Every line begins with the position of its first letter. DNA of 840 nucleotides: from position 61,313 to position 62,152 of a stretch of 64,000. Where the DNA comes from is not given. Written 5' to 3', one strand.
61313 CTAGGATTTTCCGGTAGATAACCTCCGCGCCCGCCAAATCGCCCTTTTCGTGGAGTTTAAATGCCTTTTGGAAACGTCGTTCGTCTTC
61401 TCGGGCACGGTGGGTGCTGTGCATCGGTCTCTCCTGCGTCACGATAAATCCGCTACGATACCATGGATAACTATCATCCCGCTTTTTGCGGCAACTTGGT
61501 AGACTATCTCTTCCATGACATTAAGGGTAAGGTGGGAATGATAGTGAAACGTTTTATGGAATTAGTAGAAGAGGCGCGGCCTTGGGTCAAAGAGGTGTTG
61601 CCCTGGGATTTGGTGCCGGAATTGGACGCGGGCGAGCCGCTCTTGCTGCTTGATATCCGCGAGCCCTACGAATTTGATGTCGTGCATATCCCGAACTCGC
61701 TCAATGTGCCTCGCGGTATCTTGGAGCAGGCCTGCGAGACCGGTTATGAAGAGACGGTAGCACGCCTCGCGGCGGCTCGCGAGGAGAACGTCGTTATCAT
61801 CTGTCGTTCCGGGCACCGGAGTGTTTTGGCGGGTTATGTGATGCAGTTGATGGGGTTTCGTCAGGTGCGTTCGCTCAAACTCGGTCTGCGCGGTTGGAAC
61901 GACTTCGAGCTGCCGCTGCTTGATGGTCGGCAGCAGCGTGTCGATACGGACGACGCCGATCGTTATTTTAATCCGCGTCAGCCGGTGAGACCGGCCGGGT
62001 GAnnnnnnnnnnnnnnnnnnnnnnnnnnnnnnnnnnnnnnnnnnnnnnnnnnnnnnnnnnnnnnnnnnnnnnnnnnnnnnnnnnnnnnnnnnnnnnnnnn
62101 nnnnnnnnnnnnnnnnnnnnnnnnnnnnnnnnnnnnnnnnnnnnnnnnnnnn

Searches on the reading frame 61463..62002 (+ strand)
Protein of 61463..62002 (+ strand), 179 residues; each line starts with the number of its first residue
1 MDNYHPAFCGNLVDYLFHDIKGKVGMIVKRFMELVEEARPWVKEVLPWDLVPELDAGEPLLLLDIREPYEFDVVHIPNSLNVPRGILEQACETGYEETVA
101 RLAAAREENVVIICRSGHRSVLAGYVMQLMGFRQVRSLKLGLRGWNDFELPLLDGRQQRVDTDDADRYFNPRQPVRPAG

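Call 7: search_protein_families(library=pfam, proteins=[window:61463-62002:+], max_evalue=0.01)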
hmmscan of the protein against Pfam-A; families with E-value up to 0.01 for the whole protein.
window:61463-62002:+ (179 aa): 1 family
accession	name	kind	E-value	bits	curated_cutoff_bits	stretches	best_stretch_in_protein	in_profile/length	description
PF00581.25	Rhodanese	-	3e-14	53.7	22.2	1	54-146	9-100/102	Rhodanese-like domain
